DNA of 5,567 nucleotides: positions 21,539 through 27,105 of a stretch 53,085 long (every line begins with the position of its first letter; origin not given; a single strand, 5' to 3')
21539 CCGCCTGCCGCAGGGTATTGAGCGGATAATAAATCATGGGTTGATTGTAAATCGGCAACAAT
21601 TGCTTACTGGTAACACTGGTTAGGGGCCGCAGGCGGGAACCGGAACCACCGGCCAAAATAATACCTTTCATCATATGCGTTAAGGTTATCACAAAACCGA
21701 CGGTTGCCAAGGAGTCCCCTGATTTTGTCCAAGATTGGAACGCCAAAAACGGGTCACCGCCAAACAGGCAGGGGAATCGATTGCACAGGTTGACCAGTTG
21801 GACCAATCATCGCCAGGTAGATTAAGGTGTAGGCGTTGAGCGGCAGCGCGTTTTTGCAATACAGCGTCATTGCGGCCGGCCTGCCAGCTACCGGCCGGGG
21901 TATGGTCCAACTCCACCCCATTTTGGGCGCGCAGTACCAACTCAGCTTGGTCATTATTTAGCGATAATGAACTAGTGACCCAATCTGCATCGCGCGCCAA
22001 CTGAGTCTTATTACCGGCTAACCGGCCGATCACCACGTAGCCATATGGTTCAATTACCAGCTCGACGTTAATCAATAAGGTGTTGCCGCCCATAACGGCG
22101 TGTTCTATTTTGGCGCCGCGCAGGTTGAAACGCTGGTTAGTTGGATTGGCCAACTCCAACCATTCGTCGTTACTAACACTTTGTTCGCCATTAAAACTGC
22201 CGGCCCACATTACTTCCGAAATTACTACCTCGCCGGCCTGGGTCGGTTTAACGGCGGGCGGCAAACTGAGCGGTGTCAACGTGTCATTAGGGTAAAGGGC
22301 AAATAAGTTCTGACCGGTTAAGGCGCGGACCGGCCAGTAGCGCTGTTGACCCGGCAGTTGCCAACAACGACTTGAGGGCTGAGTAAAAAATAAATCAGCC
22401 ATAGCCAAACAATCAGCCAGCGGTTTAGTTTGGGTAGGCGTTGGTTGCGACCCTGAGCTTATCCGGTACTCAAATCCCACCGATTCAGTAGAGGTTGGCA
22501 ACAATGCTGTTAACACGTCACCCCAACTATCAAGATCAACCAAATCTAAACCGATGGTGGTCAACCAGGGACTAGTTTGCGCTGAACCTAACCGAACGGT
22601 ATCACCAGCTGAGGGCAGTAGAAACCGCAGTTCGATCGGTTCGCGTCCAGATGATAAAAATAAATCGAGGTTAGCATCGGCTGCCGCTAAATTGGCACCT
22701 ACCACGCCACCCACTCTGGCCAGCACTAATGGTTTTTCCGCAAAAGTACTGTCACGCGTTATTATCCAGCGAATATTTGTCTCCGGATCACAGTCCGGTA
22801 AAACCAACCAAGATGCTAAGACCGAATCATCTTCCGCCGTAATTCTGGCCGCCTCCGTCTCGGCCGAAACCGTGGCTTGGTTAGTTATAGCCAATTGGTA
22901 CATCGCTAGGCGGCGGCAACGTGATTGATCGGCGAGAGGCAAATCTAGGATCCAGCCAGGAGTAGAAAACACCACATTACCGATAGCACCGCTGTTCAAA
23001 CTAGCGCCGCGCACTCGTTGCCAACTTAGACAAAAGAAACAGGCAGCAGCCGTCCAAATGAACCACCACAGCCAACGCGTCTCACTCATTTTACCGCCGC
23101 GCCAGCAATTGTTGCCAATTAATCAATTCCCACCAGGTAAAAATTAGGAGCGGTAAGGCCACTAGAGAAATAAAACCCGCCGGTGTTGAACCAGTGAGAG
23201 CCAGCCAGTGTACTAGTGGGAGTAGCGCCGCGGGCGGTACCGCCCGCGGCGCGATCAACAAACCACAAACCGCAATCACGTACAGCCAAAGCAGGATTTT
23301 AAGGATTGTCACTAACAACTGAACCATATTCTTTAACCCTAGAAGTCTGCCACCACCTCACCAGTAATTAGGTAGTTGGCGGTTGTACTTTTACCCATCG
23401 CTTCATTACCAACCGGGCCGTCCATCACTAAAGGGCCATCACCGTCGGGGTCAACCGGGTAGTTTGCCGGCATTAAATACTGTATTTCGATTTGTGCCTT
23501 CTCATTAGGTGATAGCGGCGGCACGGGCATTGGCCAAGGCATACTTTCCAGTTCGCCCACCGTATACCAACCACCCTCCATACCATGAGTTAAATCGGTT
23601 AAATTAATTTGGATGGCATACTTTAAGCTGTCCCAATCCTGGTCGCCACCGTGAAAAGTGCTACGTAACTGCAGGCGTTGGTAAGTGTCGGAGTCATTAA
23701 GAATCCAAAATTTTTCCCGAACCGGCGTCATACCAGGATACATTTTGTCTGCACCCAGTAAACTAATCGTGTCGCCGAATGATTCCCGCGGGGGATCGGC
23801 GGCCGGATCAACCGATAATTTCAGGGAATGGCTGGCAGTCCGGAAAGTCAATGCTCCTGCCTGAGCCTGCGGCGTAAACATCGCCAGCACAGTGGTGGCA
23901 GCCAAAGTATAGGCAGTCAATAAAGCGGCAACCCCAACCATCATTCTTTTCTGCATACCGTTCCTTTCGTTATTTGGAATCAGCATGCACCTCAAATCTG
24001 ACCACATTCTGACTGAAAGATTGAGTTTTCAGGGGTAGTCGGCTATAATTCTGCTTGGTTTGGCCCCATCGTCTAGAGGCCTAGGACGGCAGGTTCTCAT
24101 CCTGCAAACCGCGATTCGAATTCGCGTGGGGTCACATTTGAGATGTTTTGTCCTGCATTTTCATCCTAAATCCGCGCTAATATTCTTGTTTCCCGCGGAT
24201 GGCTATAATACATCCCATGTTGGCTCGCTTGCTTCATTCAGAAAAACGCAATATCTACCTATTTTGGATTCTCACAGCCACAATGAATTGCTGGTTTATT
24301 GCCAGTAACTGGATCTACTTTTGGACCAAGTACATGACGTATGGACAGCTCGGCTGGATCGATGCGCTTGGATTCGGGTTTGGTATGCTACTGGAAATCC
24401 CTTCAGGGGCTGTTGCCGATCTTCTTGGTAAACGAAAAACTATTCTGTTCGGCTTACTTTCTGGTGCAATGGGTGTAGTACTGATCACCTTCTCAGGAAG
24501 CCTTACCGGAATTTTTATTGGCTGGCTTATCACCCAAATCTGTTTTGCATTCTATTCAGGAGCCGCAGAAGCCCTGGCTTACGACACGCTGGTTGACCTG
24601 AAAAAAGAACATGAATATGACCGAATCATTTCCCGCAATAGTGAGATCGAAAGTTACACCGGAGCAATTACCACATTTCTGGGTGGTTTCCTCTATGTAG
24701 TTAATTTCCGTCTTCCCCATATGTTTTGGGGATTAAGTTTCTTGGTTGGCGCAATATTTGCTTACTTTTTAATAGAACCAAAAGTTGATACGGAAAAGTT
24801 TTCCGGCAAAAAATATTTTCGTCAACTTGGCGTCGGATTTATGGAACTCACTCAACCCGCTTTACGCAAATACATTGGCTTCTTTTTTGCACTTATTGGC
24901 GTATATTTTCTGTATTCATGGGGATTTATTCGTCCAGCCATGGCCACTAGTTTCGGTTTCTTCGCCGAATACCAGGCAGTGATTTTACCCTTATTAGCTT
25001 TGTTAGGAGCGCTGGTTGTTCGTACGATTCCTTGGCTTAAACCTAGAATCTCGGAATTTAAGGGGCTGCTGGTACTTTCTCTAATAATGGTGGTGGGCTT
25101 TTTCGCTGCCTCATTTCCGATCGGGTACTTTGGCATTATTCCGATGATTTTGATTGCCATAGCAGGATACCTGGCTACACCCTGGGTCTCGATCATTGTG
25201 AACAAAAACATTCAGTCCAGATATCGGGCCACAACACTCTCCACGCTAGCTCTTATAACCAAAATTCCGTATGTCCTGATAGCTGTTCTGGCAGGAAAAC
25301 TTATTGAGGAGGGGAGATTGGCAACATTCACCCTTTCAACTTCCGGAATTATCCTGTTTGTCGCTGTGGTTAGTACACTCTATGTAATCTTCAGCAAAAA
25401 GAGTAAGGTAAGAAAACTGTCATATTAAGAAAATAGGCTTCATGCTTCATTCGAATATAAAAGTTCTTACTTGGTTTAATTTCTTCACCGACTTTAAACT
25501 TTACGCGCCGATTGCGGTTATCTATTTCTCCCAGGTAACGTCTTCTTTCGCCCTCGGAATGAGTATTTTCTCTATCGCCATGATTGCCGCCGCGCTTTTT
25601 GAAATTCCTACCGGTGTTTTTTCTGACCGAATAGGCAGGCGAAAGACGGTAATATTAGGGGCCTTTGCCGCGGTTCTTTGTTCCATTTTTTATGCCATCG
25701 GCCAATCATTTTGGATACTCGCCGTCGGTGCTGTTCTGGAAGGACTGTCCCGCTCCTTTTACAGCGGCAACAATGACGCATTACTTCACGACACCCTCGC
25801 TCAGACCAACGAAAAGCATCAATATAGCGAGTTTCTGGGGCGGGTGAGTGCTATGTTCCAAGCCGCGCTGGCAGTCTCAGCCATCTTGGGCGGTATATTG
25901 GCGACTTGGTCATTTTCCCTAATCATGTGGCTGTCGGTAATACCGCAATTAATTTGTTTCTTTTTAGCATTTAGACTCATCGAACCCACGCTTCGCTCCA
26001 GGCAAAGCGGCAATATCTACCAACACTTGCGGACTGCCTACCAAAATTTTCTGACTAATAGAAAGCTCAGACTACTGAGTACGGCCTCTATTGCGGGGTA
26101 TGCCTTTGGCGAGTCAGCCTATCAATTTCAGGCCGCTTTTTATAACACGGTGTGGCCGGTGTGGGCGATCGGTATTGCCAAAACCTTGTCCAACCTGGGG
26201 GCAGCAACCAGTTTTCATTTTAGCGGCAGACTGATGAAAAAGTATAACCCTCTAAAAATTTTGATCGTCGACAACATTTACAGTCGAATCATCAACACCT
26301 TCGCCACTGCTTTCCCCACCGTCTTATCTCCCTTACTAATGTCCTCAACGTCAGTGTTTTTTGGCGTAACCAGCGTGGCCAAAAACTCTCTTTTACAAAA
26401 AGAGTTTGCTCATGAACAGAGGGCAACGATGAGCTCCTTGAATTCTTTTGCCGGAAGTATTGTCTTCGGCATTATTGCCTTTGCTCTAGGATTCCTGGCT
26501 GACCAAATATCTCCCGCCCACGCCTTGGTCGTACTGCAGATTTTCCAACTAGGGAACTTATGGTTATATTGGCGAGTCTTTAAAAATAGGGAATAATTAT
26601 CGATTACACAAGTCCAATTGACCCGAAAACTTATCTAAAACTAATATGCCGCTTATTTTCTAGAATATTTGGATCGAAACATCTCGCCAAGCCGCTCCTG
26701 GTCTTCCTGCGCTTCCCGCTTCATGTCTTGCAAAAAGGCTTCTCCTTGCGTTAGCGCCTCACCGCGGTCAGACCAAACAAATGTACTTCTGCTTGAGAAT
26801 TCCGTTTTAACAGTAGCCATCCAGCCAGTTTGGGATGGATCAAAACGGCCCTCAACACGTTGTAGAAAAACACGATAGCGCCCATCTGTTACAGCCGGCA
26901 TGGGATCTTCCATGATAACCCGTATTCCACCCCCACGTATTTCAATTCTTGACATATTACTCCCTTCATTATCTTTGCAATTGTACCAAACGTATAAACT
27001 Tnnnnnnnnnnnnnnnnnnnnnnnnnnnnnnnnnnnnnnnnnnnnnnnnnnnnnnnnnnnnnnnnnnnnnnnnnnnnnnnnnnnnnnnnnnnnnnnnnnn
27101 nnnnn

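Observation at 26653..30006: NrtR-like regulator heading a Nudix / unknown / unknown / HAD / unknown operon with no NAD biosynthesis genes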

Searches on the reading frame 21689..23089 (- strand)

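Call 50: search_protein_families(library=pfam, proteins=[window:21689-23089:-], max_evalue=0.00001)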
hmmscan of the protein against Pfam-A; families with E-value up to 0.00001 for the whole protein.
window:21689-23089:- (466 aa): 1 family
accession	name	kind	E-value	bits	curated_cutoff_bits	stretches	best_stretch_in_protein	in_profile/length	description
PF00932.25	LTD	-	2.1e-11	44.6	34.3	1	283-395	3-103/109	Lamin Tail Domain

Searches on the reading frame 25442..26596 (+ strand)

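Call 3: search_protein_families(library=pfam, proteins=[window:25442-26596:+], max_evalue=0.01)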
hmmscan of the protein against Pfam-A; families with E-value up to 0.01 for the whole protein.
window:25442-26596:+ (384 aa): 1 family
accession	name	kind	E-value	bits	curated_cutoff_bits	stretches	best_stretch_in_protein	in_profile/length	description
PF07690.21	MFS_1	-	9.7e-27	94.2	33.4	1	13-344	7-345/347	Major Facilitator Superfamily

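Call 4: search_protein_families(library=ncbifam, proteins=[window:25442-26596:+], max_evalue=0.01)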
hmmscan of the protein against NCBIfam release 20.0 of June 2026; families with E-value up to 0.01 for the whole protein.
window:25442-26596:+ (384 aa): 30 families (the best 25 are shown)
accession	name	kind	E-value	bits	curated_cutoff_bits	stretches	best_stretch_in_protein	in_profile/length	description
TIGR00880.1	2_A_01_02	superfamily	2.5e-15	56.8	131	1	49-183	10-141/141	multidrug resistance protein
TIGR00900.1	2A0121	subfamily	1e-10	41.5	319.6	1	35-356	31-363/364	H+ Antiporter protein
NF012174.0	tet_MFS_A_B_C_D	equivalog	2.8e-10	39.6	475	1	52-203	55-201/382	Tet(A)/Tet(B)/Tet(C) family tetracycline efflux MFS transporter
NF012177.1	tet_MFS_42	exception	8.7e-10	38.4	850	1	23-184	21-178/411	tetracycline efflux MFS transporter Tet(42)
NF053757.1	BclibactTpBcbE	equivalog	3.2e-08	32.9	600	1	34-335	35-345/394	bacillibactin exporter BcbE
TIGR00710.1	efflux_Bcr_CflA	subfamily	4e-08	33.1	200.9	1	35-348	41-351/385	Bcr/CflA family efflux MFS transporter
NF052222.1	UridTportUriT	equivalog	4.2e-07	29.3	600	1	33-176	42-182/463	uridine transporter UriT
NF012186.0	tet_MFS_D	exception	4.4e-07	29.3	775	1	51-208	55-206/394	tetracycline efflux MFS transporter Tet(D)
NF012207.0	tet_MFS_H_J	exception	5.2e-07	29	700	1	52-189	56-188/392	Tet(H)/Tet(J) family tetracycline efflux MFS transporter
TIGR00895.1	2A0115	subfamily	5.9e-07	28.7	418.55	1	38-183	54-196/398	aromatic acid/H+ symport family MFS transporter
TIGR00881.1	2A0104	subfamily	7.1e-07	28.6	407.75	1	37-187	31-178/379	phosphoglycerate transporter protein PgtP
NF012194.0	tet_MFS_J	exception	1.1e-06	27.9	870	1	52-176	56-175/398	tetracycline efflux MFS transporter Tet(J)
NF012187.0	tet_MFS_E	exception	1.6e-06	27.5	820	1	46-176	51-175/405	tetracycline efflux MFS transporter Tet(E)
NF000043.1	tet_MFS_P_a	exception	2e-06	26.9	750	1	18-197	22-199/420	tetracycline efflux MFS transporter TetA(P)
NF000049.1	tet_MFS_40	exception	2.4e-06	27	800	1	24-161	29-163/406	tetracycline efflux MFS transporter Tet(40)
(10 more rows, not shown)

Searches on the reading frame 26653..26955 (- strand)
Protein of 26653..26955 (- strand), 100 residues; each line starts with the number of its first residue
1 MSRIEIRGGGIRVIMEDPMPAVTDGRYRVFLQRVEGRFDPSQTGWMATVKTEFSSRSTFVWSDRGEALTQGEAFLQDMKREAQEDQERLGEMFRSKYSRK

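Call 3: search_protein_families(library=pfam, proteins=[window:26653-26955:-], max_evalue=0.01)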
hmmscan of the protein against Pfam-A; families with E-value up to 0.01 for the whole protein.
window:26653-26955:- (100 aa): 0 families

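Call 4: search_protein_families(library=ncbifam, proteins=[window:26653-26955:-], max_evalue=0.01)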
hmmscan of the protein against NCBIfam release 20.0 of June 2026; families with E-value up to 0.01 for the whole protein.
window:26653-26955:- (100 aa): 0 families

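Call 6: search_protein_families(library=padloc, proteins=[window:26653-26955:-], max_evalue=0.01)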
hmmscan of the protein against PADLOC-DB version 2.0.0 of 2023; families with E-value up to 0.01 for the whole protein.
window:26653-26955:- (100 aa): 0 families

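Call 7: search_protein_families(library=phrogs, proteins=[window:26653-26955:-], max_evalue=0.01)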
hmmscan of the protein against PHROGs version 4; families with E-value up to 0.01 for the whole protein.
window:26653-26955:- (100 aa): 0 families

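Call 84: search_solved_structures(query=window:26653-26955:-, max_evalue=1)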
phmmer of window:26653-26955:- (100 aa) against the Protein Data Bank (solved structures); distinct sequences matched with E-value up to 1: 0.
